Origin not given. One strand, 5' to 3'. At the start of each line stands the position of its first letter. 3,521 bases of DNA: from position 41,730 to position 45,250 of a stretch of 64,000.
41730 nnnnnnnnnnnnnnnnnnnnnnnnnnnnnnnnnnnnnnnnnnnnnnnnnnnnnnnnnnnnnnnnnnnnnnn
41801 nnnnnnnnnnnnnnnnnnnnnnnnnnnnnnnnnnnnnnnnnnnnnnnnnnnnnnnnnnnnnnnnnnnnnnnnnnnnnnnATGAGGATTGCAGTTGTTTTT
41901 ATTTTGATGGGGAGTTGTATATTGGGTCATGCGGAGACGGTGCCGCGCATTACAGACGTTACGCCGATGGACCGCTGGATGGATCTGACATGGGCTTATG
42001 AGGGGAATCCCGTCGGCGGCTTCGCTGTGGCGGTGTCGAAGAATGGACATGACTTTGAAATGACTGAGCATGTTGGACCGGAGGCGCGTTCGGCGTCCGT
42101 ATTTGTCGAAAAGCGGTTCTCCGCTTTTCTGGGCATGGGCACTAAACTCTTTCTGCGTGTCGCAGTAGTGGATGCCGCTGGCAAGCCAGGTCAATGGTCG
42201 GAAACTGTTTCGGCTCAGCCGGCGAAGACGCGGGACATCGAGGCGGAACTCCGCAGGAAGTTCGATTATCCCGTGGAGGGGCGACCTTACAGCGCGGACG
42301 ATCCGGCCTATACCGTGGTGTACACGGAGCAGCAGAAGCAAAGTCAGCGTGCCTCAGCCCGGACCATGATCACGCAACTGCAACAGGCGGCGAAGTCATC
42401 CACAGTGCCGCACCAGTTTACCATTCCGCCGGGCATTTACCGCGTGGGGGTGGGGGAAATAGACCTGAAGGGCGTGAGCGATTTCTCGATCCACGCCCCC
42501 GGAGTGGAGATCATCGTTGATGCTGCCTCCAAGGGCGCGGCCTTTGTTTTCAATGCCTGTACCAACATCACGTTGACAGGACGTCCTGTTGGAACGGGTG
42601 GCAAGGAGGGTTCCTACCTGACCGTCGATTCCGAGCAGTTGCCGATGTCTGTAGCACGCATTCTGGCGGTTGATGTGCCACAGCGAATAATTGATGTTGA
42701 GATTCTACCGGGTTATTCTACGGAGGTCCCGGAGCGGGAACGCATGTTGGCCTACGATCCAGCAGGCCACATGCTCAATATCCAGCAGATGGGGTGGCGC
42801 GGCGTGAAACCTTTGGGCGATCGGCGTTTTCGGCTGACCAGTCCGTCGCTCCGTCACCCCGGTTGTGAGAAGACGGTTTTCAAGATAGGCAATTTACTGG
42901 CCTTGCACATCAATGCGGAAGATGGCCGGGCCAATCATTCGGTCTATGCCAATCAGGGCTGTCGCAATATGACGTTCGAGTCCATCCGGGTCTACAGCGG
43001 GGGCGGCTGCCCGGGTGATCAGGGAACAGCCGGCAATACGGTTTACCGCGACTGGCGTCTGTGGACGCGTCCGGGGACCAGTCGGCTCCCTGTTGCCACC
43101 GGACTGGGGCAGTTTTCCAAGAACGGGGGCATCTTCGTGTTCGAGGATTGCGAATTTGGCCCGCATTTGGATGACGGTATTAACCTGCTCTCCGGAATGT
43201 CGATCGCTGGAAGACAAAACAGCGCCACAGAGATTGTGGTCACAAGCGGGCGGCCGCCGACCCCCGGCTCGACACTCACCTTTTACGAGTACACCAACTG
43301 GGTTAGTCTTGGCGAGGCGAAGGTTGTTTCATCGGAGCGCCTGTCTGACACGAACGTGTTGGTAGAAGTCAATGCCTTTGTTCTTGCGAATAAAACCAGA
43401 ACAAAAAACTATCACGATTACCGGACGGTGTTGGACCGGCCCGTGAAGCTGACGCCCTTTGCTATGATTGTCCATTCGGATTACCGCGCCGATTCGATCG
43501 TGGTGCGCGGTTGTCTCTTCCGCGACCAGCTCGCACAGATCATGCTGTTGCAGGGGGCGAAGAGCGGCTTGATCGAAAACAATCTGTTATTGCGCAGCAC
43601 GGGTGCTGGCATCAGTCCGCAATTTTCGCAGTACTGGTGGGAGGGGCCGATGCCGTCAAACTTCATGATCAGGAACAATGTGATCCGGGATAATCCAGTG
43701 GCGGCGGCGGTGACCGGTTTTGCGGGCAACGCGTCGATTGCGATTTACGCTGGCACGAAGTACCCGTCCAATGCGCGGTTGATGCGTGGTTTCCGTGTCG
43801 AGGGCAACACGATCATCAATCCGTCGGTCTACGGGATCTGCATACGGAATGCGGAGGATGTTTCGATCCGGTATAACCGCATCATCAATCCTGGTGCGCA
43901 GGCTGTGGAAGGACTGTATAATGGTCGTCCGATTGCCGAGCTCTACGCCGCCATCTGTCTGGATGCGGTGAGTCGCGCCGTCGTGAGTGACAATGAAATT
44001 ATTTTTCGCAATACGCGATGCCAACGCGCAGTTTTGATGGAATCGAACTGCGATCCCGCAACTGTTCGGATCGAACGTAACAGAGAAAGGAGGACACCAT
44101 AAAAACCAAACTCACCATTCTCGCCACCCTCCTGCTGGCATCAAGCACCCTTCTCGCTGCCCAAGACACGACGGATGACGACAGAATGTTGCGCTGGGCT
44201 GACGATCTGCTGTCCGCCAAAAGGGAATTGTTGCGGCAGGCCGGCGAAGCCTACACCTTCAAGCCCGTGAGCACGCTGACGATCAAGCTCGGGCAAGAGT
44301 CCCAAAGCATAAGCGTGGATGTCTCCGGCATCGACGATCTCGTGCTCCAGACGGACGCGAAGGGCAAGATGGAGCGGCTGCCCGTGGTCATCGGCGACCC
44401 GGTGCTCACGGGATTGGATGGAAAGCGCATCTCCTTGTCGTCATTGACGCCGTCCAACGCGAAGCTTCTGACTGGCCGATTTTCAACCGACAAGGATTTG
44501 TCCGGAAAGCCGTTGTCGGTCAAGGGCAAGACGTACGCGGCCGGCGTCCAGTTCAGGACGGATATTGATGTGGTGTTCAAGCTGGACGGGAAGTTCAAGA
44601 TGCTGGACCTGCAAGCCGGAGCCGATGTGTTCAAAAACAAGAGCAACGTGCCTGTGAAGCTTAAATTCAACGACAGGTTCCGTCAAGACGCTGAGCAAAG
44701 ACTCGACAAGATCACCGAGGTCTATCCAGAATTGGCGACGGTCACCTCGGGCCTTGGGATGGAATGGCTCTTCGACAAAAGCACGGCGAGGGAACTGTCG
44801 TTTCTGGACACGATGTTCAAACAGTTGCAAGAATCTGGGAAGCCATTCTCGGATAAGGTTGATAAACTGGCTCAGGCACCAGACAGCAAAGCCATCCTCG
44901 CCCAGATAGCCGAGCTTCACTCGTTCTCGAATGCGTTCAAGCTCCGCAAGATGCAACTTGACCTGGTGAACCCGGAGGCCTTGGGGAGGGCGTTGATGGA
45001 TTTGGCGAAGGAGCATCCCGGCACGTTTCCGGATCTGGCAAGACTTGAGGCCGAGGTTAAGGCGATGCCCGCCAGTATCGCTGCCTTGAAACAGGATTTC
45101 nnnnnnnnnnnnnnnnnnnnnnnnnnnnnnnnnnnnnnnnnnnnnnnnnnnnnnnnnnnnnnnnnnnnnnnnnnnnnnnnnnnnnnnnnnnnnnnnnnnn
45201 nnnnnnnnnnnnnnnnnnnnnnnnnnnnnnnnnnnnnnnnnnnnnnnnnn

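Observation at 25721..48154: Twice-repeated gene module: PATR surface protein, then beta-helix enzyme(s), then a giant CBM/propeller/di-haem/FGE-fold protein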

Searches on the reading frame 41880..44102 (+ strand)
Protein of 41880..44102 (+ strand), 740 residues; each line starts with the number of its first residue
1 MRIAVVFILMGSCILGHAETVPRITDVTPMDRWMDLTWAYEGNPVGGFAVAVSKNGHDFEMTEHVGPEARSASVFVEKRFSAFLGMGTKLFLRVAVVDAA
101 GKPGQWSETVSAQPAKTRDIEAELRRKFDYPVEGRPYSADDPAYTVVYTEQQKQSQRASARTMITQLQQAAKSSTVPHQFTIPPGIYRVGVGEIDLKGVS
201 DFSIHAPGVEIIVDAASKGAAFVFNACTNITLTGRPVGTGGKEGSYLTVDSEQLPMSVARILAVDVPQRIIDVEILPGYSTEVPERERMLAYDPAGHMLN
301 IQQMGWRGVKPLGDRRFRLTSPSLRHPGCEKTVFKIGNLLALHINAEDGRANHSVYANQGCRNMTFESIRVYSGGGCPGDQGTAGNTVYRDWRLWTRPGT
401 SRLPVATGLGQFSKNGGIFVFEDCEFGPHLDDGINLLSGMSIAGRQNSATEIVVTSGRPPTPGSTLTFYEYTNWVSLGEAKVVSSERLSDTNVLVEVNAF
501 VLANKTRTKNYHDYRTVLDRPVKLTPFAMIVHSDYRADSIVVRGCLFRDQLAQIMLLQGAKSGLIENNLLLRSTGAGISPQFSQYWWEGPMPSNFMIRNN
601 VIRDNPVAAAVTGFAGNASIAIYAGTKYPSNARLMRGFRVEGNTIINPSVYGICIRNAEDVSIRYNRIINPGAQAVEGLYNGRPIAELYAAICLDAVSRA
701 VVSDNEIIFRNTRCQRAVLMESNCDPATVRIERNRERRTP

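Call 4: search_protein_families(library=pfam, proteins=[window:41880-44102:+], max_evalue=0.01)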
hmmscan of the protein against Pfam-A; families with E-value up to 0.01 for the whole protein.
window:41880-44102:+ (740 aa): 2 families
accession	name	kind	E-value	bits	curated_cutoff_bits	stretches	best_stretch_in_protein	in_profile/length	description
PF13229.12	Beta_helix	-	1e-10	41.9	25.9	2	640-732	36-130/158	Right handed beta helix region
PF05048.19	NosD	-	2.3e-06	27.6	23.6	1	539-670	70-171/212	Periplasmic copper-binding protein (NosD)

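Call 12: search_protein_families(library=ncbifam, proteins=[window:41880-44102:+], max_evalue=0.01)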
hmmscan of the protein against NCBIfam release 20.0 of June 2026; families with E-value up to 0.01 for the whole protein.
window:41880-44102:+ (740 aa): 0 families

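Call 39: search_solved_structures(query=window:41880-44102:+, max_evalue=1)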
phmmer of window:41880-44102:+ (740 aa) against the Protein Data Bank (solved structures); distinct sequences matched with E-value up to 1: 2.
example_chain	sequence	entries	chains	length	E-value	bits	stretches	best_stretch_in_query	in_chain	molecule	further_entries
7jw4_A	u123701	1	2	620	0.027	16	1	539-645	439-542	Glycoside hydrolase family 110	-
7jwf_A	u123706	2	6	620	0.027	16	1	539-645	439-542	Glycoside hydrolase family 110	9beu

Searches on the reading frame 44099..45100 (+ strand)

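Call 69: search_protein_families(library=pfam, proteins=[window:44099-45100:+], max_evalue=1)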
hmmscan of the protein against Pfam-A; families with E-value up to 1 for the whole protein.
window:44099-45100:+ (334 aa): 1 family
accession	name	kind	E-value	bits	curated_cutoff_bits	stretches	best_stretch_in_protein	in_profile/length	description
PF08305.17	NPCBM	-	3.1e-11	43.9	23.9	1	111-186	3-79/137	NPCBM/NEW2 domain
